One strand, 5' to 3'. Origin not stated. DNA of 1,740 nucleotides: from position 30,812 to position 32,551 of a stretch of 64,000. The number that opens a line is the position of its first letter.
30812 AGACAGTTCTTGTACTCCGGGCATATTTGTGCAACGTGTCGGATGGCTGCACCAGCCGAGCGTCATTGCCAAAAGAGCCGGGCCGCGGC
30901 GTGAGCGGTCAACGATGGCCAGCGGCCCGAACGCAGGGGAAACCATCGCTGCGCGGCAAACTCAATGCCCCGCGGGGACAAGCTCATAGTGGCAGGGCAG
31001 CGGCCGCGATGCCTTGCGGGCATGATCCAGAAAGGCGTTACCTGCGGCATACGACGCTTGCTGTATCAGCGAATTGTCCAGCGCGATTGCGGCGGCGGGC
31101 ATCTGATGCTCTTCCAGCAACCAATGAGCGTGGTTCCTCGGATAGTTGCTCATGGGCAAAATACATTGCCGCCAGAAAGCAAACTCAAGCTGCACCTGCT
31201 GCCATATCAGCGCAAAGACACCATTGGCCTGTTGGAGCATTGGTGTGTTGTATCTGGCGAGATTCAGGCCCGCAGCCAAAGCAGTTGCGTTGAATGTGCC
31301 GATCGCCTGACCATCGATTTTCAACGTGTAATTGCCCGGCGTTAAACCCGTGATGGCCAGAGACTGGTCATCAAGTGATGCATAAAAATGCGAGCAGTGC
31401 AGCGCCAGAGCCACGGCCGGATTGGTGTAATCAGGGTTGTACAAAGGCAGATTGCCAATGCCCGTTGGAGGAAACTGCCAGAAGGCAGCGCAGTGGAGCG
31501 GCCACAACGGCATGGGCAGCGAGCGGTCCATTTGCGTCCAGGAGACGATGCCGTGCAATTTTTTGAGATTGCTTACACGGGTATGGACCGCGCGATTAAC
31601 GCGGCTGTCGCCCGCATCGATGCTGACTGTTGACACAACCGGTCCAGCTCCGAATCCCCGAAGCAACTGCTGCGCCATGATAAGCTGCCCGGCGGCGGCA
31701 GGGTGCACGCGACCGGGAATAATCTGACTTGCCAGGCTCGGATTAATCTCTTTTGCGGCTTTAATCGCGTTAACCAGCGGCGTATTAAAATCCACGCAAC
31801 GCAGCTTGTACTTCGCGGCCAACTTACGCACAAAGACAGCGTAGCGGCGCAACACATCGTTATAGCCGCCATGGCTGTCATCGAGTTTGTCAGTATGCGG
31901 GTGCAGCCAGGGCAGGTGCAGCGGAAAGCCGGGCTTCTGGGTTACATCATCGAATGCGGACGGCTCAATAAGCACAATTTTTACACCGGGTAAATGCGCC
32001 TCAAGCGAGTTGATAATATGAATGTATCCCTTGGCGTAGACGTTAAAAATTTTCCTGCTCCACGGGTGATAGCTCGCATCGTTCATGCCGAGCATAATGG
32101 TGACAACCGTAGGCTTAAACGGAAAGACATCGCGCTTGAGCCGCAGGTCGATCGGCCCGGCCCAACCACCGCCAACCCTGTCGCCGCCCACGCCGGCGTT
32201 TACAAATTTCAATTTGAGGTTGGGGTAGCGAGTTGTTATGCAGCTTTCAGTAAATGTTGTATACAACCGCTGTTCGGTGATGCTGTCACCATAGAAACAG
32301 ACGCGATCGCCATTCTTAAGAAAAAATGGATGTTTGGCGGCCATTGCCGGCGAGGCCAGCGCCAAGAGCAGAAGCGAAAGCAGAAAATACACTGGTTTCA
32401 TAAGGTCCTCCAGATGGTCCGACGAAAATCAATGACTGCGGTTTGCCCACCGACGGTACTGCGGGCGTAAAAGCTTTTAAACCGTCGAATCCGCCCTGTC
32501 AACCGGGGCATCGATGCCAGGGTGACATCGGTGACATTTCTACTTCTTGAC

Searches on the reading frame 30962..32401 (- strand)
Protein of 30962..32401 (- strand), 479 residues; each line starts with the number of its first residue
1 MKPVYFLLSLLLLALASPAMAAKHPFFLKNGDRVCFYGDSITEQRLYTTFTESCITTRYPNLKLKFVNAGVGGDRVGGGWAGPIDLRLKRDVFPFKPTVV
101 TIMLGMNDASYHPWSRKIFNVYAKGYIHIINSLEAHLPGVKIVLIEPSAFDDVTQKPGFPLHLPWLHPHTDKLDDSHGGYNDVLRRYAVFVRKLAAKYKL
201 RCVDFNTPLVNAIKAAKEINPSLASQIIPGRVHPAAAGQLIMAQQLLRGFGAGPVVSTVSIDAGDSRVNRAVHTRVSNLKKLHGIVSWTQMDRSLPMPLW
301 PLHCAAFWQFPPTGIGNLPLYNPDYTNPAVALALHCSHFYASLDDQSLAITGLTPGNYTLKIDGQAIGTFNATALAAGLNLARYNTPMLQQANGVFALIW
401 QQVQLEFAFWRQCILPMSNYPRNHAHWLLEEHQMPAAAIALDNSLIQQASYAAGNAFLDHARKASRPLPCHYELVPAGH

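Call 52: search_protein_families(library=pfam, proteins=[window:30962-32401:-], max_evalue=0.000001)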
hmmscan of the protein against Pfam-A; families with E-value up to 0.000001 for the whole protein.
window:30962-32401:- (479 aa): 2 families
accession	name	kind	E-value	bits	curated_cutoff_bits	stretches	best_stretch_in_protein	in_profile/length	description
PF13472.12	Lipase_GDSL_2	-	1.5e-20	74.9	32.9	1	36-239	1-176/178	GDSL-like Lipase/Acylhydrolase family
PF00657.28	Lipase_GDSL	-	3.2e-12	47.5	23.6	1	38-245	5-207/208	GDSL-like Lipase/Acylhydrolase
